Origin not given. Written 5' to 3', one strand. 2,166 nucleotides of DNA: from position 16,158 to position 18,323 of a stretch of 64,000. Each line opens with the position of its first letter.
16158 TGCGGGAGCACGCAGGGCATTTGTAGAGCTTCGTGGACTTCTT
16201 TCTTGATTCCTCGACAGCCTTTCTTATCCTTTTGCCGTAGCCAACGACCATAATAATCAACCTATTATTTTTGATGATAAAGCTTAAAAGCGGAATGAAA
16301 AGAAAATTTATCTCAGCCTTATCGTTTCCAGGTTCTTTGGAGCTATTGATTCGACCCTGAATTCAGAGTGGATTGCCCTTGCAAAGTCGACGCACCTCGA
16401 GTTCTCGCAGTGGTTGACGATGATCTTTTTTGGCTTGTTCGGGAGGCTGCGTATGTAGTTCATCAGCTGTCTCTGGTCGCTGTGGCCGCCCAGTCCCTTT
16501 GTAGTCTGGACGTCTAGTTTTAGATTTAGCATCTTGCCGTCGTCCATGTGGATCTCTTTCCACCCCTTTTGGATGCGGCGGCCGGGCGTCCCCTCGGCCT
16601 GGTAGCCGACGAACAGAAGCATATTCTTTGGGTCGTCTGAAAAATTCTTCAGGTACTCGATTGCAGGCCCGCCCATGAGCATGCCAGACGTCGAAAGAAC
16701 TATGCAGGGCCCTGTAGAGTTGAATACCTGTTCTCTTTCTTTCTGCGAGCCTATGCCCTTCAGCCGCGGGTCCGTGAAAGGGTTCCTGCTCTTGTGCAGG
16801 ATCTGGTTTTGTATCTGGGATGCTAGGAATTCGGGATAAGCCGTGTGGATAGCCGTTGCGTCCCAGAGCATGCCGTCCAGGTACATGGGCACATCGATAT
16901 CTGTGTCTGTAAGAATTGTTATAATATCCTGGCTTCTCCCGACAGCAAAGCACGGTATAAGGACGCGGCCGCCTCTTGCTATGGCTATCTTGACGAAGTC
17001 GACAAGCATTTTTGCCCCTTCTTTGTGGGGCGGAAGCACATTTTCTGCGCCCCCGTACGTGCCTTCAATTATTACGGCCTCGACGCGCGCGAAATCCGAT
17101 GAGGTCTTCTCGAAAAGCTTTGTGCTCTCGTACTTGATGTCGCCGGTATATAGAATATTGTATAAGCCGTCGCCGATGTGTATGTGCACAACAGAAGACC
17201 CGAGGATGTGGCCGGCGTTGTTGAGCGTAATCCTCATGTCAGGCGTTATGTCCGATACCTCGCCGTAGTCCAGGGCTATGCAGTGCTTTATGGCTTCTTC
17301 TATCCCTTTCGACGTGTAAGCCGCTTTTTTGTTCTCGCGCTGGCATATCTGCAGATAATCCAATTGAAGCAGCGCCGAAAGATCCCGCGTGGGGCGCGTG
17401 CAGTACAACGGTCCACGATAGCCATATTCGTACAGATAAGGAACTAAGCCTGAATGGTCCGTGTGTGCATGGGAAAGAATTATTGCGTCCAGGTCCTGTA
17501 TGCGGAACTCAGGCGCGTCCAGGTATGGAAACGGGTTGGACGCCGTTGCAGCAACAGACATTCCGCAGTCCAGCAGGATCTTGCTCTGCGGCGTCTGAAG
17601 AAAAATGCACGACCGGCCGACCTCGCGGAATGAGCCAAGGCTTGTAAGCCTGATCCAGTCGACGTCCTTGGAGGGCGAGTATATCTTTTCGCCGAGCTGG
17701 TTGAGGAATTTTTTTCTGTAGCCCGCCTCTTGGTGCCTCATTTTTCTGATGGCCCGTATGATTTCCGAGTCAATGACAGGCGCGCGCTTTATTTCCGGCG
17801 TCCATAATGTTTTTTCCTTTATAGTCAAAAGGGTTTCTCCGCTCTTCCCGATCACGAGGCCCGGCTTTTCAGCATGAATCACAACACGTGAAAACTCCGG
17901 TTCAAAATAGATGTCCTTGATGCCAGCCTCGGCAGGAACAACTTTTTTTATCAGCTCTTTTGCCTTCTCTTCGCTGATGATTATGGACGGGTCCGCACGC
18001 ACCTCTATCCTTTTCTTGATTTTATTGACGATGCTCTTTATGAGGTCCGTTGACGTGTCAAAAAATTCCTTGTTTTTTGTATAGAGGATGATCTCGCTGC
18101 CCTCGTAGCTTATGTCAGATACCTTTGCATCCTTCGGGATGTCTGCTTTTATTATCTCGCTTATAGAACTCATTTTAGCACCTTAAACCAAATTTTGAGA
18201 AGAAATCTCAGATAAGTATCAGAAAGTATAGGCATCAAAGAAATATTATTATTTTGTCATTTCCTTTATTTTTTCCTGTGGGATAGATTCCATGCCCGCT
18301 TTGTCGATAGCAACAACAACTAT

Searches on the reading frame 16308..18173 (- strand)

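Call 25: search_protein_families(library=pfam, proteins=[window:16308-18173:-], max_evalue=0.001)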
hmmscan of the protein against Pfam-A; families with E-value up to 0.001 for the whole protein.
window:16308-18173:- (621 aa): 7 families
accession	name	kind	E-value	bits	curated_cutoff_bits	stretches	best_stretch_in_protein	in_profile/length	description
PF10996.14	Beta-Casp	-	4.2e-27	95.5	27.7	1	426-534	18-120/120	Beta-Casp domain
PF17214.9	KH_TffA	-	5.5e-23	81.2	22.6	1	3-64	6-67/68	Transcription termination factor FttA, KH domain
PF16661.11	Lactamase_B_6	-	1.8e-14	54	27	1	193-356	3-172/193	Metallo-beta-lactamase superfamily domain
PF00753.33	Lactamase_B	-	1.3e-13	51.8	22.7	1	186-352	5-156/196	Metallo-beta-lactamase superfamily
PF07521.17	RMMBL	-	8e-11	42.2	21.6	1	550-612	3-63/63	Zn-dependent metallo-hydrolase RNA specificity domain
PF12706.13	Lactamase_B_2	-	8.7e-08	32.4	27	1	198-370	2-163/200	Beta-lactamase superfamily domain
PF07650.23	KH_2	-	1.9e-06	28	22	1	72-121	3-53/78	KH domain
